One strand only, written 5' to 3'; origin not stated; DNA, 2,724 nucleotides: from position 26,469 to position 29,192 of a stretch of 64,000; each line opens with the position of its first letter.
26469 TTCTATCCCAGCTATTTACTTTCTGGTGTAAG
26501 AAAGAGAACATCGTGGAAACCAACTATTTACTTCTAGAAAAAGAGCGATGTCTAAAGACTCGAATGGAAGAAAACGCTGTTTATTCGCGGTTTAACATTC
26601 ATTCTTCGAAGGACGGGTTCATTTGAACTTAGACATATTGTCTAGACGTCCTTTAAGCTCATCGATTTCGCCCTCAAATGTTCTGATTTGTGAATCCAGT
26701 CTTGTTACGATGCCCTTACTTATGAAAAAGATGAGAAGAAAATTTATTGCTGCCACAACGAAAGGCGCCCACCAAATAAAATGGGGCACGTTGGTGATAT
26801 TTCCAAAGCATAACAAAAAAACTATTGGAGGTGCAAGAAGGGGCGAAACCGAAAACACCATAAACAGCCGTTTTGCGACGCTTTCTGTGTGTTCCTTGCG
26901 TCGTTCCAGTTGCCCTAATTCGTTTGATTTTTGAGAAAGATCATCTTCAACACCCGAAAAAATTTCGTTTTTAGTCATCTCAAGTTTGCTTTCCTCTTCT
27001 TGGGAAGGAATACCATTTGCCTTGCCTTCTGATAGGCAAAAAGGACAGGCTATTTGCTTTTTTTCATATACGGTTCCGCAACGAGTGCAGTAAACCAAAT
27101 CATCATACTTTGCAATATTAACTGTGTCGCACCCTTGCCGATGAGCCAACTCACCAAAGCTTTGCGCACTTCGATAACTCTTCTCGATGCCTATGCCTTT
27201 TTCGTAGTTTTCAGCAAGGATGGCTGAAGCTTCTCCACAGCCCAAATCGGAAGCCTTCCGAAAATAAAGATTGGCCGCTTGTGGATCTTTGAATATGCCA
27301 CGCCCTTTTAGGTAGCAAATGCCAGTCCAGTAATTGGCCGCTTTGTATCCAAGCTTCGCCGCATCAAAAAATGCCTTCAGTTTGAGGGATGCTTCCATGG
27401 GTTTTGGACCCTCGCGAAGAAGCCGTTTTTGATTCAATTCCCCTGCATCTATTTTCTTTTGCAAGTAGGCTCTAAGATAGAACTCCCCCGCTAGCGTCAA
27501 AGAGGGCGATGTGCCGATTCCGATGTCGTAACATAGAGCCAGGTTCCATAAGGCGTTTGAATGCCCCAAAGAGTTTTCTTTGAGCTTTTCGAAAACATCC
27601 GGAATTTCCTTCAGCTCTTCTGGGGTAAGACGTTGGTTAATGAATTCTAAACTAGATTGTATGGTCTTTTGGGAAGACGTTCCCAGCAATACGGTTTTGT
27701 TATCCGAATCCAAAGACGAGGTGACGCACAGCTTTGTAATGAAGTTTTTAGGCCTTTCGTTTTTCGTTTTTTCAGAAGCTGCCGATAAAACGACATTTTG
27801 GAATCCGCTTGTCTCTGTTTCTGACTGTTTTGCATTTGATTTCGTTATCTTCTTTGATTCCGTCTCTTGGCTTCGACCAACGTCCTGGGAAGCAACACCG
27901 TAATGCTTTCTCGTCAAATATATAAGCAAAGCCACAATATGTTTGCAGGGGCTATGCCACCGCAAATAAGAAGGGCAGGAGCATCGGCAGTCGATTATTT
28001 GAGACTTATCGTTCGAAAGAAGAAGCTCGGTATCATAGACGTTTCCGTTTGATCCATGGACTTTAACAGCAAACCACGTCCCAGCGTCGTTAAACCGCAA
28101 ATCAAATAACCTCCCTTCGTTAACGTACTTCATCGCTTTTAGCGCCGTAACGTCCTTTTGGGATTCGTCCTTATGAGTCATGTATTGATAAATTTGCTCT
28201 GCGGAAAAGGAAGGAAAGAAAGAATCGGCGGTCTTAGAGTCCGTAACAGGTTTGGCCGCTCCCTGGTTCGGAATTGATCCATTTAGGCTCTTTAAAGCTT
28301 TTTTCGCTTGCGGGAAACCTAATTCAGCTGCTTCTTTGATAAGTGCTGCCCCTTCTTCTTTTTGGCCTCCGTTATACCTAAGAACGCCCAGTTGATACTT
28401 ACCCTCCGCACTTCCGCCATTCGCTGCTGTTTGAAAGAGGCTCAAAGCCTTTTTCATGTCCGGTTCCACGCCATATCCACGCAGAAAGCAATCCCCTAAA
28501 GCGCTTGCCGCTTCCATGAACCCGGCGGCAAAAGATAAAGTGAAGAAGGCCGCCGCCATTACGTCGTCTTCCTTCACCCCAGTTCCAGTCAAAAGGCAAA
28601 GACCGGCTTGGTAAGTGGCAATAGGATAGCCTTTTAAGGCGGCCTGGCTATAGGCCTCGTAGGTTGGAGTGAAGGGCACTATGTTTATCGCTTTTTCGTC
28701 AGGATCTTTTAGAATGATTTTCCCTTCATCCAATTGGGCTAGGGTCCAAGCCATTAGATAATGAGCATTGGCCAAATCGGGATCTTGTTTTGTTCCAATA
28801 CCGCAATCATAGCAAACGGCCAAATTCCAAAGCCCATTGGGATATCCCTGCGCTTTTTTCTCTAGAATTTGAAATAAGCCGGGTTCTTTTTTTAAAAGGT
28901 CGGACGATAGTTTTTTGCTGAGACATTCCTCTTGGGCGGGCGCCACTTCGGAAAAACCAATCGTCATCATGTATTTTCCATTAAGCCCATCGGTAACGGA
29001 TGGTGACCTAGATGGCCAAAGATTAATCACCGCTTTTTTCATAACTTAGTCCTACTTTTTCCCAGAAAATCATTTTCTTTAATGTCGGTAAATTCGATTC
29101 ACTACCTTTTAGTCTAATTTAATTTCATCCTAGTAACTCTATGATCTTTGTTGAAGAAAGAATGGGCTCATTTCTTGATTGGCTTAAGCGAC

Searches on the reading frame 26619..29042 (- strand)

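Call 15: search_protein_families(library=pfam, proteins=[window:26619-29042:-], max_evalue=0.01)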
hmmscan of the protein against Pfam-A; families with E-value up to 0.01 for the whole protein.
window:26619-29042:- (807 aa): 4 families
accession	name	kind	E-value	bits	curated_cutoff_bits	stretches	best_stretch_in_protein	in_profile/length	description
PF08238.18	Sel1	-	9.8e-29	99.2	30.7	3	568-601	2-35/36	Sel1 repeat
PF04434.22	SWIM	-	3e-07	30.3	19.6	1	344-375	7-36/38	SWIM zinc finger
PF20990.2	DUF2207_C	-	0.0025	18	33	0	691-807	103-217/247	Predicted membrane protein (DUF2207) C-terminal domain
PF23310.1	TPR_27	-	0.0026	17.8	27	0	195-235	44-88/110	Plant tetratrico peptide repeats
